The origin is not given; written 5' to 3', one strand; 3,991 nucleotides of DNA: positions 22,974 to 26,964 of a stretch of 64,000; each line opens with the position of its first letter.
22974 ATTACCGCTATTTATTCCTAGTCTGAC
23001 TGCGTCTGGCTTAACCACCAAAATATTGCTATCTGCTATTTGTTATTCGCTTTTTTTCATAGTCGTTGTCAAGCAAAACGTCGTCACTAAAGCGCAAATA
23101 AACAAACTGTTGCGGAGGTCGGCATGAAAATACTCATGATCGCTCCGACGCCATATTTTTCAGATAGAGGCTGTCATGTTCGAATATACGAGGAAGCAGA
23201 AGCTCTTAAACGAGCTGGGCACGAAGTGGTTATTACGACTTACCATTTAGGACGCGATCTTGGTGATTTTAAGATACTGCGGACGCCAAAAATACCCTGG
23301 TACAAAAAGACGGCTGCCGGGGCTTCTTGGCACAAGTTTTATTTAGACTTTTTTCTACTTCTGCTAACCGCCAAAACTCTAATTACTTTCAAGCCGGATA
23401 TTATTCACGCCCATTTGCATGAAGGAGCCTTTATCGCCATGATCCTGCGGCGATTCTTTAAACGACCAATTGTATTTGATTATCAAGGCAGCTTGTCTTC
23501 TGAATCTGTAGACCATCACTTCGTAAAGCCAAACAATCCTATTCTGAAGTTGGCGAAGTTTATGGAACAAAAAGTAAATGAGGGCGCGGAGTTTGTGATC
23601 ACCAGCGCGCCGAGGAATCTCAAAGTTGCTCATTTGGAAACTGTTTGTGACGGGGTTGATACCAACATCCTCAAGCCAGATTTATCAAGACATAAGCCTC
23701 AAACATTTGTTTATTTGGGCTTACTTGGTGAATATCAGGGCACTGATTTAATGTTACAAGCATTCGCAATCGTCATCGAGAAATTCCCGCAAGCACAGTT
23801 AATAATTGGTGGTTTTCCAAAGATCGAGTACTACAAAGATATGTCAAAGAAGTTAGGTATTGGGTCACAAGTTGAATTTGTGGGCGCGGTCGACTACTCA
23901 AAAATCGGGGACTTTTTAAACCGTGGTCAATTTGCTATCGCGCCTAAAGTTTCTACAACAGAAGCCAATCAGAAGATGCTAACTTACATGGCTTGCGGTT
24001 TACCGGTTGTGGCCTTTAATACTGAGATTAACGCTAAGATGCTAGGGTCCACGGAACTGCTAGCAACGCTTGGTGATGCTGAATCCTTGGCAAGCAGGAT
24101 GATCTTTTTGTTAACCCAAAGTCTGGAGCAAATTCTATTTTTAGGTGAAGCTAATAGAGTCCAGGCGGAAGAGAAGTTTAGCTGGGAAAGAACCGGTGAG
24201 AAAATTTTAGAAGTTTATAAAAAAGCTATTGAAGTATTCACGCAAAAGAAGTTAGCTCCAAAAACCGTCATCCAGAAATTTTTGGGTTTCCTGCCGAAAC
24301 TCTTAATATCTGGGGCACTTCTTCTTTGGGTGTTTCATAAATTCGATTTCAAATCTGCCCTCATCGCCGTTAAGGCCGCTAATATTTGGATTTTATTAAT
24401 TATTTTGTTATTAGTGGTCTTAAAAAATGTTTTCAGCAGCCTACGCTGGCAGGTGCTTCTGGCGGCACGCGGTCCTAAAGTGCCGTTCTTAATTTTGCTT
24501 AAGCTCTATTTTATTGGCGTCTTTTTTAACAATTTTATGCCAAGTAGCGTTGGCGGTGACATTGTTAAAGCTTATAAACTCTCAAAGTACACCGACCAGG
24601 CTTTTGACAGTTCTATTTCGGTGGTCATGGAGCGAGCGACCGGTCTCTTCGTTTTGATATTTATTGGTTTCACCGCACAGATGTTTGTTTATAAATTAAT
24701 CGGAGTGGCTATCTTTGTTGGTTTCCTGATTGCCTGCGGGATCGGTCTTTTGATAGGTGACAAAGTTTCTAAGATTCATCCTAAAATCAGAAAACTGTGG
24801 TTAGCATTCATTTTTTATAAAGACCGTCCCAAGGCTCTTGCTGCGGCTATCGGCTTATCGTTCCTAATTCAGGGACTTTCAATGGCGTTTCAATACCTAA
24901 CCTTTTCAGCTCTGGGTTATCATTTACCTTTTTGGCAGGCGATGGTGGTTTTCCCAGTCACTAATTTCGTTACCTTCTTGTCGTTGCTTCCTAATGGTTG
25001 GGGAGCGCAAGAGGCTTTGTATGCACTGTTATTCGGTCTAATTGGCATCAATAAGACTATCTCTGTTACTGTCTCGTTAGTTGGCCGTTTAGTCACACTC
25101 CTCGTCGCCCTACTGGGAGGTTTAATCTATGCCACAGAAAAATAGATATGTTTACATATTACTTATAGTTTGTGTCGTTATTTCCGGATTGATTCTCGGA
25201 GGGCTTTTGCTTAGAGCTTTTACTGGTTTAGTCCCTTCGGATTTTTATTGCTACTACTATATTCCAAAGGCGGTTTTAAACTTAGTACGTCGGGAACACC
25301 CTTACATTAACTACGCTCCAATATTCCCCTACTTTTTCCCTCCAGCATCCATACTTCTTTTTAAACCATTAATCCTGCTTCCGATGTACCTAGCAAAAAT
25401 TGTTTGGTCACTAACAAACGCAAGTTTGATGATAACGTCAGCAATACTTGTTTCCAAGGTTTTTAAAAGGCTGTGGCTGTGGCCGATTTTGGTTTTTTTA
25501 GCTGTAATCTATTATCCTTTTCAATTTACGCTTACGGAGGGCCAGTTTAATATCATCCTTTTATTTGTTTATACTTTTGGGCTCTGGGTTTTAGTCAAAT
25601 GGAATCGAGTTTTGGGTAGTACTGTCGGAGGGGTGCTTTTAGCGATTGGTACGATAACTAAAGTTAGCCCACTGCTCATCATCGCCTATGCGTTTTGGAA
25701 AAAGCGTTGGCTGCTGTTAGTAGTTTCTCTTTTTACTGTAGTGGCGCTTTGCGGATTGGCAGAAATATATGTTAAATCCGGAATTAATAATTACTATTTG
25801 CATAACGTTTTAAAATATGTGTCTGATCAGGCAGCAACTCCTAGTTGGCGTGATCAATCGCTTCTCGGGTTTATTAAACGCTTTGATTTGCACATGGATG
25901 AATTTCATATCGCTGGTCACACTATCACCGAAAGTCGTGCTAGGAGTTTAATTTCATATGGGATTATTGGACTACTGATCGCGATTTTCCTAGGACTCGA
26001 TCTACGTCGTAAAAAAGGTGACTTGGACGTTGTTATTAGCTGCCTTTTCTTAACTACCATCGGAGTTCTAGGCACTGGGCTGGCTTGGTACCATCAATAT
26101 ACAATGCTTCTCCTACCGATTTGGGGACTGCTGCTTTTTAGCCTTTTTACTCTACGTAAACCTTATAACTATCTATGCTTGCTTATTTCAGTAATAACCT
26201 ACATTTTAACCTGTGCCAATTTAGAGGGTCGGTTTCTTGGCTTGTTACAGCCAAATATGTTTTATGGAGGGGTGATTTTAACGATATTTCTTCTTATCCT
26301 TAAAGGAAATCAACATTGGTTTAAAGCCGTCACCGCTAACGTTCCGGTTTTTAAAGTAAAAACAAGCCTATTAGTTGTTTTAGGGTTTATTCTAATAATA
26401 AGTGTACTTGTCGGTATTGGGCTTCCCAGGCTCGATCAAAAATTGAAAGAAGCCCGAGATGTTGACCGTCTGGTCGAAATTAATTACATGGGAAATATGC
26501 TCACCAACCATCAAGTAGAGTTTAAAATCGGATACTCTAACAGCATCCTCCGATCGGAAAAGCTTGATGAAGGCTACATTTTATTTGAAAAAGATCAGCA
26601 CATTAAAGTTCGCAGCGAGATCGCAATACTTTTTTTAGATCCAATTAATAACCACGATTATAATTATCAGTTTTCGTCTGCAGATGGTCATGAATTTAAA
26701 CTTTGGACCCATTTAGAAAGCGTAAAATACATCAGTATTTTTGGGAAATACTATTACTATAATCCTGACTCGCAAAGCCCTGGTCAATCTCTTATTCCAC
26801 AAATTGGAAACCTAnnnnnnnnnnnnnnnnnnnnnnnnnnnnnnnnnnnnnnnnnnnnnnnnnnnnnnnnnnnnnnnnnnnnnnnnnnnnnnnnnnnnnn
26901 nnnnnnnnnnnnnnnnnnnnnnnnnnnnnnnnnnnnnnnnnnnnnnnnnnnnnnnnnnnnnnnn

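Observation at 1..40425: About 40 kb surface-glycosylation super-island packed with GT-C-fold membrane glycosyltransferase candidates and soluble DPM1-like donor synthases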

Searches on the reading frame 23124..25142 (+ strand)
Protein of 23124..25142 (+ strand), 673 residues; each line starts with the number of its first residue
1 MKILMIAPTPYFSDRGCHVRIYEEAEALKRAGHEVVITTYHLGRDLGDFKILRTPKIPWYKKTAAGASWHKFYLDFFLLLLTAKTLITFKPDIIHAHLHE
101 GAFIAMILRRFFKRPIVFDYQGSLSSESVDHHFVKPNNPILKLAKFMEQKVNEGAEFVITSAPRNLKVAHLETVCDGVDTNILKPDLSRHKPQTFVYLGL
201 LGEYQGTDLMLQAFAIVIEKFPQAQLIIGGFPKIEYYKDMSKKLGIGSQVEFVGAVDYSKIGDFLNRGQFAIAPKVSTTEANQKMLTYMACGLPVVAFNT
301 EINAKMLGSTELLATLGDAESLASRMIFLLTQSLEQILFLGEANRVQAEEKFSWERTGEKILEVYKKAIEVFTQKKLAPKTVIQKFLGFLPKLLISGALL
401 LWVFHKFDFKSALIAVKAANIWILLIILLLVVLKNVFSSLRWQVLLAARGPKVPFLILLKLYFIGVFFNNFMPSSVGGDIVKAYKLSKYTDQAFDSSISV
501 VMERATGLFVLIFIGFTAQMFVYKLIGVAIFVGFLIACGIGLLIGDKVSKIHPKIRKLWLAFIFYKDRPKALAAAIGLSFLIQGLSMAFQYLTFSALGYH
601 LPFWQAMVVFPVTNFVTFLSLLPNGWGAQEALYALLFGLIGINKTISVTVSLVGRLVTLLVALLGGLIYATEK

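Call 5: search_protein_families(library=pfam, proteins=[window:23124-25142:+], max_evalue=0.01)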
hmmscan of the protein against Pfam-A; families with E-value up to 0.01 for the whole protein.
window:23124-25142:+ (673 aa): 6 families
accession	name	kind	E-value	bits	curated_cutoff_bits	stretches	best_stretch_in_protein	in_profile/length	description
PF03706.18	LPG_synthase_TM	-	1.4e-49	169.6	33.4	1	392-665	4-302/302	Lysylphosphatidylglycerol synthase TM region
PF13692.12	Glyco_trans_1_4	-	5.3e-19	69.3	27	1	193-331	2-141/142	Glycosyl transferases group 1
PF00534.26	Glycos_transf_1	-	5e-17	62.4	26.4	1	186-333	9-159/172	Glycosyl transferases group 1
PF13579.12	Glyco_trans_4_4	-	6.2e-13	49.8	29.7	1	16-162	2-135/158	Glycosyl transferase 4-like domain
PF13439.12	Glyco_transf_4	-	5.9e-10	39.9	28.5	1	16-160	3-139/170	Glycosyltransferase Family 4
PF13524.12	Glyco_trans_1_2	-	0.0051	17.2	25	1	227-362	18-143/144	Glycosyl transferase-like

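Call 12: find_encoding_contigs(protein=window:23124-25142:+, flank=10000, max_places=6)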
Protein window:23124-25142:+ (673 aa): 1 contig read that carries it; 1 place shown.
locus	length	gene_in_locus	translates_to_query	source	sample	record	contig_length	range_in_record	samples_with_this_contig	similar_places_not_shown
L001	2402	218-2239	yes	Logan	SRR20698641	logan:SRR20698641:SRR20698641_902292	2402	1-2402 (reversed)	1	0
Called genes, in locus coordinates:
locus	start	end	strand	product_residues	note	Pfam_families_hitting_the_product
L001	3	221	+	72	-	?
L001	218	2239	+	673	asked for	PF13439:Glyco_transf_4, PF13579:Glyco_trans_4_4, PF00534:Glycos_transf_1, PF13692:Glyco_trans_1_4, PF03706:LPG_synthase_TM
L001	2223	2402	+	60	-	?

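Call 22: search_protein_families(library=ncbifam, proteins=[window:23124-25142:+], max_evalue=0.001)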
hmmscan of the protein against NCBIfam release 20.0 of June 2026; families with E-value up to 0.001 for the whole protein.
window:23124-25142:+ (673 aa): 15 families
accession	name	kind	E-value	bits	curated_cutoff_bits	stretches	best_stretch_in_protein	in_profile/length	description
TIGR00374.1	TIGR00374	subfamily_domain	1.9e-28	99.8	43.2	2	394-528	2-137/323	flippase-like domain-containing protein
TIGR04063.1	stp3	hypoth_equivalog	2.8e-13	49.5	442.05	1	88-369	90-396/397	TIGR04063 family PEP-CTERM/XrtA system glycosyltransferase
TIGR03476.1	HpnL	subfamily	5.3e-13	49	195.65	1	505-665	156-310/318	putative membrane protein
TIGR03088.1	stp2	hypoth_equivalog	7.2e-10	38.4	409.05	1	177-368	179-373/374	TIGR03088 family PEP-CTERM/XrtA system glycosyltransferase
TIGR04047.1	MSMEG_0565_glyc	hypoth_equivalog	2.4e-09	36.8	259.85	1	150-366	152-372/373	MSMEG_0565 family glycosyltransferase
TIGR03087.1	stp1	hypoth_equivalog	3.7e-09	36.2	316.65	1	170-364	197-393/397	TIGR03087 family PEP-CTERM/XrtA system glycosyltransferase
TIGR03449.1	mycothiol_MshA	equivalog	5.3e-09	35.5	462.5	1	194-369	222-404/406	D-inositol-3-phosphate glycosyltransferase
TIGR03999.1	thiol_BshA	equivalog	1.9e-08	33.6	273.7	1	210-369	217-374/375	N-acetyl-alpha-D-glucosaminyl L-malate synthase BshA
NF041876.1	EPS_EpsE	equivalog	2.6e-08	33.5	400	1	70-360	87-388/389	exopolysaccharide biosynthesis GT4 family glycosyltransferase EpsE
NF033480.1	bifunc_MprF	equivalog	2.1e-07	29.6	600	1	403-670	23-294/841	bifunctional lysylphosphatidylglycerol flippase/synthetase MprF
TIGR04157.1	glyco_rSAM_CFB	subfamily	1.1e-06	27.9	400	1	191-361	226-402/406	TIGR04157 family glycosyltransferase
NF038229.1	Glyco4_Geo_Pelo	equivalog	5.5e-06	25.6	400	1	84-369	49-337/338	GPMC system family 4 glycosyltransferase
NF041010.1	glycosy_Agl16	equivalog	0.00033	19.6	575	0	171-367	158-350/352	glycosylation protein Agl16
NF053787.1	GlcN_PG_synth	equivalog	0.0005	19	480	1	287-368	280-359/361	N-acetylglucosaminyl phosphatidylglycerol synthase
TIGR02149.1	glgA_Coryne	subfamily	0.00065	18.9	302.4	0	286-368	301-390/391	glycogen synthase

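Call 66: find_homologous_proteins(query=window:23124-25142:+, max_evalue=1e-10)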
Query window:23124-25142:+ (673 aa): 2870 proteins with E <= 1e-10 among 8000 candidates; the best 120 are listed.
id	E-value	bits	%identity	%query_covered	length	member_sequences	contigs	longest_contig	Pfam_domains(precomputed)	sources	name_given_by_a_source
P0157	0.0e+0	1490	100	100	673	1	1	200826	PF00534.27,PF13579.13,PF13439.13,PF03706.19,PF13692.13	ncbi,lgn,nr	ncbi:MAG: flippase-like domain-containing protein [candidate division WWE3 bacterium]|nr:flippase-li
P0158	1.1e-287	974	65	100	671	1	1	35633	PF00534.27,PF13579.13,PF13524.13,PF13439.13,PF03706.19,PF13692.13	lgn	-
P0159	1.3e-284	964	64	100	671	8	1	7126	PF00534.27,PF13579.13,PF13439.13,PF03706.19,PF13692.13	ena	-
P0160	3.5e-283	959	65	100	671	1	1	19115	PF00534.27,PF13579.13,PF13524.13,PF13439.13,PF03706.19,PF13692.13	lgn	-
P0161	6.5e-280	948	64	99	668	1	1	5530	PF00534.27,PF13579.13,PF13524.13,PF13439.13,PF03706.19,PF13692.13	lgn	-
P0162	1.0e-267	908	61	100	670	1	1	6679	PF00534.27,PF13579.13,PF13524.13,PF13439.13,PF03706.19,PF13692.13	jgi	-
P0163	1.8e-256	871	58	100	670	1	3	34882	PF00534.27,PF13579.13,PF13524.13,PF13439.13,PF03706.19,PF13692.13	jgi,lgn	-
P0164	1.3e-114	402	50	55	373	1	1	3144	PF00534.27,PF13579.13,PF13524.13,PF13439.13,PF13692.13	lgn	-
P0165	7.1e-113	396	49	55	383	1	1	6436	PF00534.27,PF13579.13,PF13524.13,PF13439.13,PF13692.13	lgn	-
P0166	1.6e-110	389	48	55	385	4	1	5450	PF00534.27,PF13579.13,PF13524.13,PF13439.13,PF13692.13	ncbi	-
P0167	4.8e-110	387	49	54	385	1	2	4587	PF00534.27,PF13579.13,PF13524.13,PF13439.13,PF13692.13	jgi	-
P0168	1.4e-107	379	48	55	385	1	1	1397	PF00534.27,PF13579.13,PF13524.13,PF13439.13,PF13692.13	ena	-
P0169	6.6e-102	360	46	55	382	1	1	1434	PF00534.27,PF13579.13,PF13439.13,PF13692.13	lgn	-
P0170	3.1e-101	358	33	99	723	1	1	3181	PF00534.27,PF13579.13,PF13524.13,PF13439.13,PF03706.19,PF13692.13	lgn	-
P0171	1.7e-100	355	46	54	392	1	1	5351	PF00534.27,PF13579.13,PF13524.13,PF13439.13,PF13692.13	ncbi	-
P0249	1.1e-91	326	43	55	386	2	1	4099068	PF00534.27,PF13579.13,PF13524.13,PF13439.13,PF13692.13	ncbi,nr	ncbi:glycosyltransferase family 4 protein [Geobacter sp. FeAm09]|nr:glycosyltransferase family 4 pro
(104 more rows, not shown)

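Call 67: find_encoding_contigs(protein=P0158, flank=10000, max_places=2)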
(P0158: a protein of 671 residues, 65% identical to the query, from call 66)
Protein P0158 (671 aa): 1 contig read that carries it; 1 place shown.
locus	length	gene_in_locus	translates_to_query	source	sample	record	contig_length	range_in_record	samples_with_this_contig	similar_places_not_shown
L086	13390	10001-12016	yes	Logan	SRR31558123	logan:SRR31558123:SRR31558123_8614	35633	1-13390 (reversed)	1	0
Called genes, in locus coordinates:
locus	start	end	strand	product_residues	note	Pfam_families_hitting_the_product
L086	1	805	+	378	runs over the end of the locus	PF13439:Glyco_transf_4, PF13579:Glyco_trans_4_4, PF20706:GT4-conflict, PF00534:Glycos_transf_1, PF13692:Glyco_trans_1_4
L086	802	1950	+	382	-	PF08323:Glyco_transf_5 (faint), PF13439:Glyco_transf_4, PF13579:Glyco_trans_4_4, PF20706:GT4-conflict, PF00534:Glycos_transf_1, PF13692:Glyco_trans_1_4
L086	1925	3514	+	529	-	-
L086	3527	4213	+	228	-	PF00535:Glycos_transf_2, PF13641:Glyco_tranf_2_3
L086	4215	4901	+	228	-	PF00535:Glycos_transf_2, PF10111:Glyco_tranf_2_2 (faint), PF13641:Glyco_tranf_2_3 (weak)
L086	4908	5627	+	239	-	PF00535:Glycos_transf_2, PF13641:Glyco_tranf_2_3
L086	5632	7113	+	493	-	-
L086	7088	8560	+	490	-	-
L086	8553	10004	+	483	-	PF13440:Polysacc_synt_3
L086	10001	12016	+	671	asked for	PF13439:Glyco_transf_4, PF13579:Glyco_trans_4_4, PF00534:Glycos_transf_1, PF13524:Glyco_trans_1_2 (weak), PF13692:Glyco_trans_1_4, PF03706:LPG_synthase_TM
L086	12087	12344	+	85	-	-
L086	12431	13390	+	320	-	?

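Call 68: find_encoding_contigs(protein=P0249, flank=8000, max_places=2)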
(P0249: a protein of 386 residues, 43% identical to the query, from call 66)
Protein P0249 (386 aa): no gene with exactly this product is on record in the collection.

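Call 74: find_encoding_contigs(protein=P0163, flank=10000, max_places=3)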
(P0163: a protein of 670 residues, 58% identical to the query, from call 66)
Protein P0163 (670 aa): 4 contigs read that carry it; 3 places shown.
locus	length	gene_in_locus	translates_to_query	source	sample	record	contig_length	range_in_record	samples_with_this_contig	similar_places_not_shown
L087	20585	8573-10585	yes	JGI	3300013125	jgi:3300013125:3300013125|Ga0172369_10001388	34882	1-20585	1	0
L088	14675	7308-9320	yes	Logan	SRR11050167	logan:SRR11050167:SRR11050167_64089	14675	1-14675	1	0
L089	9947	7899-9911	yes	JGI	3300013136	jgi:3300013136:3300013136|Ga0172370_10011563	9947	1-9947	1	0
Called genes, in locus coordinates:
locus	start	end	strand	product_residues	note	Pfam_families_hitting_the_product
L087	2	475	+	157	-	?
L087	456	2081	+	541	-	-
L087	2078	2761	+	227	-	PF00535:Glycos_transf_2, PF10111:Glyco_tranf_2_2 (weak), PF13641:Glyco_tranf_2_3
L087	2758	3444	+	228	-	PF00535:Glycos_transf_2, PF10111:Glyco_tranf_2_2 (weak), PF13641:Glyco_tranf_2_3 (faint)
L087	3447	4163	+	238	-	PF00535:Glycos_transf_2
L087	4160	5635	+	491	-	-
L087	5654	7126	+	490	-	-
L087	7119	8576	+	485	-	PF13440:Polysacc_synt_3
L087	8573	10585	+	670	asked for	PF13439:Glyco_transf_4 (weak), PF13579:Glyco_trans_4_4, PF00534:Glycos_transf_1, PF13524:Glyco_trans_1_2, PF13692:Glyco_trans_1_4, PF03706:LPG_synthase_TM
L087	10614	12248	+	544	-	PF02366:PMT, PF13231:PMT_2 (weak)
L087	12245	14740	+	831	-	PF02366:PMT, PF13231:PMT_2 (weak), PF09587:PGA_cap (faint)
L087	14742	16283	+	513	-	PF02366:PMT (weak), PF13231:PMT_2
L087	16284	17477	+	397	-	PF00534:Glycos_transf_1, PF13692:Glyco_trans_1_4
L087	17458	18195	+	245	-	PF00535:Glycos_transf_2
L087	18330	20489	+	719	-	PF03477:ATP-cone, PF00317:Ribonuc_red_lgN, PF02867:Ribonuc_red_lgC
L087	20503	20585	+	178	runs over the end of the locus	PF02572:CobA_CobO_BtuR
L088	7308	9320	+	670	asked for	PF13439:Glyco_transf_4 (weak), PF13579:Glyco_trans_4_4, PF00534:Glycos_transf_1, PF13524:Glyco_trans_1_2, PF13692:Glyco_trans_1_4, PF03706:LPG_synthase_TM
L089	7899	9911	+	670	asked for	PF13439:Glyco_transf_4 (weak), PF13579:Glyco_trans_4_4, PF00534:Glycos_transf_1, PF13524:Glyco_trans_1_2, PF13692:Glyco_trans_1_4, PF03706:LPG_synthase_TM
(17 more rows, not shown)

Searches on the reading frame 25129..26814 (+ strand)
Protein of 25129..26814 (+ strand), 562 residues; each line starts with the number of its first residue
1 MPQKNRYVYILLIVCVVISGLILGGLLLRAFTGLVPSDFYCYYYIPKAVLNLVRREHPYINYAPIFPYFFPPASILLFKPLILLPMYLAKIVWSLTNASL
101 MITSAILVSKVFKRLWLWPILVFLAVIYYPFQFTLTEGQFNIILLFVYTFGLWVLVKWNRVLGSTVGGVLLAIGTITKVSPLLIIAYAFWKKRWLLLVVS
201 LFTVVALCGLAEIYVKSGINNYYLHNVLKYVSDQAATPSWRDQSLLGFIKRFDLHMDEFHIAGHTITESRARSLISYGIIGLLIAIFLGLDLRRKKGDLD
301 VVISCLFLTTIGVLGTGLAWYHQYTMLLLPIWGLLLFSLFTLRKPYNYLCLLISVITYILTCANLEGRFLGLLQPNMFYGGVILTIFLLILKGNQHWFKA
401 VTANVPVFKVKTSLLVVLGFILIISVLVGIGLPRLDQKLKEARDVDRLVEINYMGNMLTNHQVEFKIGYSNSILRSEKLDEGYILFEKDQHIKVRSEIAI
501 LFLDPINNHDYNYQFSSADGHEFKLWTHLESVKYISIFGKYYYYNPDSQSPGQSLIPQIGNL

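Call 6: search_protein_families(library=pfam, proteins=[window:25129-26814:+], max_evalue=0.01)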
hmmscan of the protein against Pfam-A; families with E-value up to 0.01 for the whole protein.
window:25129-26814:+ (562 aa): 1 family
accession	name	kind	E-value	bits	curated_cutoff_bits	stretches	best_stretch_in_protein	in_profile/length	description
PF09594.16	GT87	-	3.6e-21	76.4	25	1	68-268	1-191/237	Glycosyltransferase family 87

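Call 22: search_protein_families(library=ncbifam, proteins=[window:25129-26814:+], max_evalue=0.001)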
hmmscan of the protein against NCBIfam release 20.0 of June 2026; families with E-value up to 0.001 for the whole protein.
window:25129-26814:+ (562 aa): 1 family
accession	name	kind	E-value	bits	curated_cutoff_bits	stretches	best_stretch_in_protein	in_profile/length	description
NF009915.0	PRK13375.1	equivalog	2.9e-06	26.1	413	1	61-332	85-341/425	mannosyltransferase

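Call 41: search_solved_structures(query=window:25129-26814:+, max_evalue=1)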
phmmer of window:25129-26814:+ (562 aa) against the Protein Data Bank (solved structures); distinct sequences matched with E-value up to 1: 0.
